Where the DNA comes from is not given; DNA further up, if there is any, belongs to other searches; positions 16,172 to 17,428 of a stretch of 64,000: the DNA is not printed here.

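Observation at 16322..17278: F-box fused to a Ras-like GTPase with a disabled switch II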

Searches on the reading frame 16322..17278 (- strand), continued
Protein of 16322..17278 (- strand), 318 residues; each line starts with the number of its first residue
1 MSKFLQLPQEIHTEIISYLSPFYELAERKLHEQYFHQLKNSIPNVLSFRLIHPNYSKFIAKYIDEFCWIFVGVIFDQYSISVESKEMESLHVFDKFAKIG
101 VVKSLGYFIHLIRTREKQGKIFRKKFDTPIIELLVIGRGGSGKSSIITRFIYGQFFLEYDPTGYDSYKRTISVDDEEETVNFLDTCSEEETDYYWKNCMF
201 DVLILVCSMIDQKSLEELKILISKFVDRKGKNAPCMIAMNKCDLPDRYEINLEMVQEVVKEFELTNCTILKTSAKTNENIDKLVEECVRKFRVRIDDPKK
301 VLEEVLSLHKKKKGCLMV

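Call 19: list_cluster_members(proteins=[P0008, P0009, P0022, P0024, P0026, P0037, P0048, P0128, P0147, P0003])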
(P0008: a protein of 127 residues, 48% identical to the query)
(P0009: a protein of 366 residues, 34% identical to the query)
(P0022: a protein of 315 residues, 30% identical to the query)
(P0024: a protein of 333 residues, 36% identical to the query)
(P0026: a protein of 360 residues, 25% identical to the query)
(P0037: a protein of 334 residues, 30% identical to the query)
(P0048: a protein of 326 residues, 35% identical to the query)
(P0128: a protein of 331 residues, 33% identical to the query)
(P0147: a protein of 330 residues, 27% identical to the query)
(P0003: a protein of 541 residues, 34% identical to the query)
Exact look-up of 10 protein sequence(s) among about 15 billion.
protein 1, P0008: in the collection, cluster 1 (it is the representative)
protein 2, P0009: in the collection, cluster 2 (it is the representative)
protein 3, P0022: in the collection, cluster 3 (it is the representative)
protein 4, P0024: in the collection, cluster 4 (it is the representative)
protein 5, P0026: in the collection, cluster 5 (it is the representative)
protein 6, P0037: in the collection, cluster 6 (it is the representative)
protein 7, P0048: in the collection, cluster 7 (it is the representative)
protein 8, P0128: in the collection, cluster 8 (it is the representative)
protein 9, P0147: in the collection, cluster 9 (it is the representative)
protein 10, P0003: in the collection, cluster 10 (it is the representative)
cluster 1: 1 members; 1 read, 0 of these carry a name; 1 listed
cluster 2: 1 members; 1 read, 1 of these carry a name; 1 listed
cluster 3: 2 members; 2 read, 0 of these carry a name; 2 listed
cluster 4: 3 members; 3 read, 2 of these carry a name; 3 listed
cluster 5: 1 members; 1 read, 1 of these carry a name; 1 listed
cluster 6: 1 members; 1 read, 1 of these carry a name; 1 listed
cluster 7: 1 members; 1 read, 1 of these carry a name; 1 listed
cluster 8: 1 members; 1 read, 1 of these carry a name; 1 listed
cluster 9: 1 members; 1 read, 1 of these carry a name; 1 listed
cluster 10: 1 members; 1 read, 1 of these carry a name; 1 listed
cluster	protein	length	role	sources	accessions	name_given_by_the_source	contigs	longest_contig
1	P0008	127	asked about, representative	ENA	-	-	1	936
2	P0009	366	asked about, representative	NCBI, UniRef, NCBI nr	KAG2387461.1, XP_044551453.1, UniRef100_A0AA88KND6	hypothetical protein C9374_001793 [Naegleria lovaniensis] | Ras family small GTPase n=1 Tax=Naegleria lovaniensis TaxID=51637 RepID=A0AA88KND6_NAELO | uncharacterized protein C9374_001793 [Naegleria lovaniensis]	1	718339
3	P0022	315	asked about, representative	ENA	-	-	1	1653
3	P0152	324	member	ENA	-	-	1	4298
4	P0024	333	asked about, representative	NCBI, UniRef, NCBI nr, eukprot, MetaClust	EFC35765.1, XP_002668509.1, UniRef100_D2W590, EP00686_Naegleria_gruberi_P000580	ras family small GTPase [Naegleria gruberi] | Ras family small GTPase n=1 Tax=Naegleria gruberi TaxID=5762 RepID=D2W590_NAEGR | XP_002668509.1 ras family small GTPase [Naegleria gruberi strain NEG-M]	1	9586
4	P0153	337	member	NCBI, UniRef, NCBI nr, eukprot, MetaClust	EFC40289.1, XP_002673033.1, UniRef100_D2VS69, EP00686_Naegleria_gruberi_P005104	ras family small GTPase [Naegleria gruberi] | Ras family small GTPase n=1 Tax=Naegleria gruberi TaxID=5762 RepID=D2VS69_NAEGR | XP_002673033.1 ras family small GTPase [Naegleria gruberi strain NEG-M]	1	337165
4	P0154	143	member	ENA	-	-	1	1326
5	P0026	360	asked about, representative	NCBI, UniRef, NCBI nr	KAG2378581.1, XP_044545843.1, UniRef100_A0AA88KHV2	hypothetical protein C9374_008220 [Naegleria lovaniensis] | Ras family small GTPase n=1 Tax=Naegleria lovaniensis TaxID=51637 RepID=A0AA88KHV2_NAELO | uncharacterized protein C9374_008220 [Naegleria lovaniensis]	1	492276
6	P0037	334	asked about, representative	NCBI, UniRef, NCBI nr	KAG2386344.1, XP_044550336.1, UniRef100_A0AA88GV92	hypothetical protein C9374_002790 [Naegleria lovaniensis] | Ras family small GTPase n=1 Tax=Naegleria lovaniensis TaxID=51637 RepID=A0AA88GV92_NAELO | uncharacterized protein C9374_002790 [Naegleria lovaniensis]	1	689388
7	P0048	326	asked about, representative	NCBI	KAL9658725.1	hypothetical protein ABK040_005880 [Willaertia magna]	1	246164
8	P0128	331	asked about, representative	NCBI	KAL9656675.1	hypothetical protein ABK040_002945 [Willaertia magna]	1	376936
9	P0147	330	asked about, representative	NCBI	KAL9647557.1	hypothetical protein ABK040_006913 [Willaertia magna]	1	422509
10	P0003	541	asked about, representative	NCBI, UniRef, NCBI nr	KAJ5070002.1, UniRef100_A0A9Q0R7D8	ras-like protein [Anaeramoeba ignava] | Ras-like protein n=1 Tax=Anaeramoeba ignava TaxID=1746090 RepID=A0A9Q0R7D8_ANAIG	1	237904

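Call 30: list_cluster_members(proteins=[P0001])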
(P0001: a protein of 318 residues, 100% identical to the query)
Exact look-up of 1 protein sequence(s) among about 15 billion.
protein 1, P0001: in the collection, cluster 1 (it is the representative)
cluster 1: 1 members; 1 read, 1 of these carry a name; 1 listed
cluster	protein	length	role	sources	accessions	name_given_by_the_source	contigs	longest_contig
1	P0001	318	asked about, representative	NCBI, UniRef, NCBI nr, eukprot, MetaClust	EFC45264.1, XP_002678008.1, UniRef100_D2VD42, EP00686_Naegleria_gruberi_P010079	ras family small GTPase [Naegleria gruberi] | Ras family small GTPase n=1 Tax=Naegleria gruberi TaxID=5762 RepID=D2VD42_NAEGR | XP_002678008.1 ras family small GTPase [Naegleria gruberi strain NEG-M]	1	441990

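Call 33: predict_structure(alignment_id=A1)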
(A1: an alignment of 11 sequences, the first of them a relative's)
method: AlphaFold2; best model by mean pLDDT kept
length: 318 residues; sequences in the alignment: 11
mean_pLDDT: 71.9   pTM: 0.59
mean pLDDT of the five models: 71.9, 70.7, 70.3, 67.5, 65.8
residues with pLDDT >= 90: 80; 70-90: 71; 50-70: 128; < 50: 39
segments of 3 or more residues with pLDDT < 50: 25-32, 79-90, 123-127, 294-296, 312-318
pLDDT, mean of each block of 10 residues (from residue 1): 57 66 48 55 65 63 65 55 39 55 65 60 53 90 90 78 74 86 81 77 93 94 88 90 71 96 92 92 92 57 65 42
secondary structure, 60 per line:
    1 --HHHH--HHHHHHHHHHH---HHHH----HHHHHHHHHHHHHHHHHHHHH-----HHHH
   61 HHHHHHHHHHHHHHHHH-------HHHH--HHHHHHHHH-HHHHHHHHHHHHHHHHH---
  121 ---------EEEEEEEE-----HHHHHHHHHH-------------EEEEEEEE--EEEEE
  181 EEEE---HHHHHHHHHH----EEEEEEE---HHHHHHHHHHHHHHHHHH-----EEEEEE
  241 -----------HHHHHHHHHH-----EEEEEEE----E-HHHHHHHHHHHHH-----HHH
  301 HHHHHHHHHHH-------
elements in order: H3-6 H9-19 H23-26 H31-51 H57-77 H85-88 H91-99 H101-117 E130-137 H143-152 E166-173 E176-184 H188-197 E202-208 H212-229 E235-240 H252-261 E267-273 H280-292 H298-311
